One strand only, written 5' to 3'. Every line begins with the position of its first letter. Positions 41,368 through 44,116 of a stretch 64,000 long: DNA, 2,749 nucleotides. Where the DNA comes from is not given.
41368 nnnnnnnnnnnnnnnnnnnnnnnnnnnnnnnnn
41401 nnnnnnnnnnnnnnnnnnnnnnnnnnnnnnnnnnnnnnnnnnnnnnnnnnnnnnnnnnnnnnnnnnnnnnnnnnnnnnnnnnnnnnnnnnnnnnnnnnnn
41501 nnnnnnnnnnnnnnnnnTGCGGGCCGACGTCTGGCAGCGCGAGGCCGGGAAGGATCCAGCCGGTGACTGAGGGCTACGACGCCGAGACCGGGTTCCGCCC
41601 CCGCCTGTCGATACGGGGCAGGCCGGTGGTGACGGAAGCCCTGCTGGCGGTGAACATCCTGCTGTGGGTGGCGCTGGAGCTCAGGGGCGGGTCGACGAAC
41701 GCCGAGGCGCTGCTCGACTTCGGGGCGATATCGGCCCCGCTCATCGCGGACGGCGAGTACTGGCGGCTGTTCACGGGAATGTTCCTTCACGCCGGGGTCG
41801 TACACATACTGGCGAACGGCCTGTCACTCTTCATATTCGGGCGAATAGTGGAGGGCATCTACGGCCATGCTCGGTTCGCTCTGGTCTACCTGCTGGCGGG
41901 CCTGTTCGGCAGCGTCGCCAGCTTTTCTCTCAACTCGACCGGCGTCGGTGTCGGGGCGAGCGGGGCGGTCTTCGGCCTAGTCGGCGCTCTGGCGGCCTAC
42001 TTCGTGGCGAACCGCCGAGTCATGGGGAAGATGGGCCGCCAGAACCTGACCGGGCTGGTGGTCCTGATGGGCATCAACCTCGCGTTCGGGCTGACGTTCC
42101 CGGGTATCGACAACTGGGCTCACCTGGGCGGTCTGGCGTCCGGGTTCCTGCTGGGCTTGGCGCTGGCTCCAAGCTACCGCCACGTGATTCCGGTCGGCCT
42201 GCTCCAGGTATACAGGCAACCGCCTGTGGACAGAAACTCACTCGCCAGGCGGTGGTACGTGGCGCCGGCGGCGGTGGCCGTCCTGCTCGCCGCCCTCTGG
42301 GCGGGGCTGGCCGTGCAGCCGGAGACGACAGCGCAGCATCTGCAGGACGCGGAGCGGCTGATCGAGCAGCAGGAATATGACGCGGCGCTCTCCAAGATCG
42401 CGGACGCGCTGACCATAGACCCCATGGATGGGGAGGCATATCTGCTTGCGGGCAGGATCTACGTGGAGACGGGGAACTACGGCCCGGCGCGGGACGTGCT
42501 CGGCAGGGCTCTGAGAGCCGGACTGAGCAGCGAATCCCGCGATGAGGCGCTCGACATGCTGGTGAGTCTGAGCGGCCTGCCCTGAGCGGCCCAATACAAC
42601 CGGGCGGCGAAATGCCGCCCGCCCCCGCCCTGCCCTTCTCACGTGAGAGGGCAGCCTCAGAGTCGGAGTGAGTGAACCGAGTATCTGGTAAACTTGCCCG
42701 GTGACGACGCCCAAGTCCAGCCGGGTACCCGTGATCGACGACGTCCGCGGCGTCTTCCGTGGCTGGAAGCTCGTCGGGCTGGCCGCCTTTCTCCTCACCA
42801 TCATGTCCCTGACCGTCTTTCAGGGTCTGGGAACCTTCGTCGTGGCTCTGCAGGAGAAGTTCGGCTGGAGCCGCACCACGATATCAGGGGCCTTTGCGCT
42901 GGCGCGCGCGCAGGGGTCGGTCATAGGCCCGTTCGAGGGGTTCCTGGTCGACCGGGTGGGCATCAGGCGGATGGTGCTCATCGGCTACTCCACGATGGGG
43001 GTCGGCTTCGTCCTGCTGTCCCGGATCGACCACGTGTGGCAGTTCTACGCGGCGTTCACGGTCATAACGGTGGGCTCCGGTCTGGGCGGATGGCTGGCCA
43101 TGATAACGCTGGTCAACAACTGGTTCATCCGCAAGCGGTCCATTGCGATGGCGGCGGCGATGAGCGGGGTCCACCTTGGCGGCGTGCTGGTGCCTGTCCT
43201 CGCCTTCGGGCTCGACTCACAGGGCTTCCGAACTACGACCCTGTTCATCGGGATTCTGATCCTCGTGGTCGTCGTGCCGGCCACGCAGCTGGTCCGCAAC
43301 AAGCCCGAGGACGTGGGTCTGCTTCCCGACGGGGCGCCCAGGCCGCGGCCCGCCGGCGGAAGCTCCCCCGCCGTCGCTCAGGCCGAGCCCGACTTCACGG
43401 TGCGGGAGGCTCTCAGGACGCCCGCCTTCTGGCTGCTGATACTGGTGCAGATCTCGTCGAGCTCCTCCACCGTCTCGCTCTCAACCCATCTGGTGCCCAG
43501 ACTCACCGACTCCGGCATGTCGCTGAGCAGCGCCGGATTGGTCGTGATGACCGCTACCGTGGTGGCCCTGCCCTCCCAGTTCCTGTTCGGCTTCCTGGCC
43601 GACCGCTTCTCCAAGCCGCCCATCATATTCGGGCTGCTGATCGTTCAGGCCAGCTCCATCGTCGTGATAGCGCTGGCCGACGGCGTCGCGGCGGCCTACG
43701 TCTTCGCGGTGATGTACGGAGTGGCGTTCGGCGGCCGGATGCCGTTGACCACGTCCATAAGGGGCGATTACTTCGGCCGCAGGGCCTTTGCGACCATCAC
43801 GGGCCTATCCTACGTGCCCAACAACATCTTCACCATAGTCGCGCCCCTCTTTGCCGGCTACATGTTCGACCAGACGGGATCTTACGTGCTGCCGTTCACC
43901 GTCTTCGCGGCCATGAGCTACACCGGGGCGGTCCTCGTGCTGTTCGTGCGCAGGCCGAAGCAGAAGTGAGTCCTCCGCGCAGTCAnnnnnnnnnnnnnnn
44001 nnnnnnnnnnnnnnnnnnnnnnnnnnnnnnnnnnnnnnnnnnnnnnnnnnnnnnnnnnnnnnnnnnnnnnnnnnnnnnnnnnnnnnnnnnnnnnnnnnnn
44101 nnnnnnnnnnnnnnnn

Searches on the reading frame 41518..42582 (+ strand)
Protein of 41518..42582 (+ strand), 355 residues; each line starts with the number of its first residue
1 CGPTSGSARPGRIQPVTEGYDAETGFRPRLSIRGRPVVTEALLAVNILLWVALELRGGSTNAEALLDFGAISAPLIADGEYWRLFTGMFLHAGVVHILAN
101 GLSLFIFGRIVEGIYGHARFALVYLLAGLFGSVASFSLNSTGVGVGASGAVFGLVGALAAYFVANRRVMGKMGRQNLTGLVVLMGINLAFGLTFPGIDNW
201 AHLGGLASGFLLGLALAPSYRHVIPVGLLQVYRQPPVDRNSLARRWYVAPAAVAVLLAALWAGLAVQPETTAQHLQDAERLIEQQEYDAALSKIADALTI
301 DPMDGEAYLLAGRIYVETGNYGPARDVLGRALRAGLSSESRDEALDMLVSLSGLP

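Call 35: search_protein_families(library=pfam, proteins=[window:41518-42582:+], max_evalue=0.00001)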
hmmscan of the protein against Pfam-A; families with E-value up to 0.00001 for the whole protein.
window:41518-42582:+ (355 aa): 2 families
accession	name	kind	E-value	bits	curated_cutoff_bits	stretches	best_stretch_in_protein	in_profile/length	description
PF01694.28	Rhomboid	-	6.1e-36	124.2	22.6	1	79-217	2-141/143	Rhomboid domain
PF14559.12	TPR_19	-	1.2e-07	32.3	25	1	281-334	1-54/68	Tetratricopeptide repeat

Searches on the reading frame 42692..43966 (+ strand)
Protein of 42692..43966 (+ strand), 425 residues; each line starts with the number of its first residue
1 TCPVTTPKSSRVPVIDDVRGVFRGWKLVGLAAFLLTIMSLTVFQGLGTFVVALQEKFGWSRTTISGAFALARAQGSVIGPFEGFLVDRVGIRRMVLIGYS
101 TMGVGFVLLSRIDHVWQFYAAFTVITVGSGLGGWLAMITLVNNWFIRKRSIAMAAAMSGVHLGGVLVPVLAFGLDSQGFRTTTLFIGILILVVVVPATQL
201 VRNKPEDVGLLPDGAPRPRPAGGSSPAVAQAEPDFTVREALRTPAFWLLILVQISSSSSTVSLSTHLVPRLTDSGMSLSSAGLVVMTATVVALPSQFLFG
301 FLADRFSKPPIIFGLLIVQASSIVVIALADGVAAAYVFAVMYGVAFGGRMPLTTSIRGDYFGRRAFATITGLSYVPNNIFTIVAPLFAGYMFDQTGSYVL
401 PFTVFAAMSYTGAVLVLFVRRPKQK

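Call 35: search_protein_families(library=pfam, proteins=[window:42692-43966:+], max_evalue=0.00001)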
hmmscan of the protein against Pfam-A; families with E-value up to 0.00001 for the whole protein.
window:42692-43966:+ (425 aa): 2 families
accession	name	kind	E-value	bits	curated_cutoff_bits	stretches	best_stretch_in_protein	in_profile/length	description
PF07690.21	MFS_1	-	3.5e-38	131.8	33.4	2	33-267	2-225/347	Major Facilitator Superfamily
PF12832.13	MFS_1_like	-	3.6e-08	33.3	25.2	0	182-372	162-341/373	MFS_1 like family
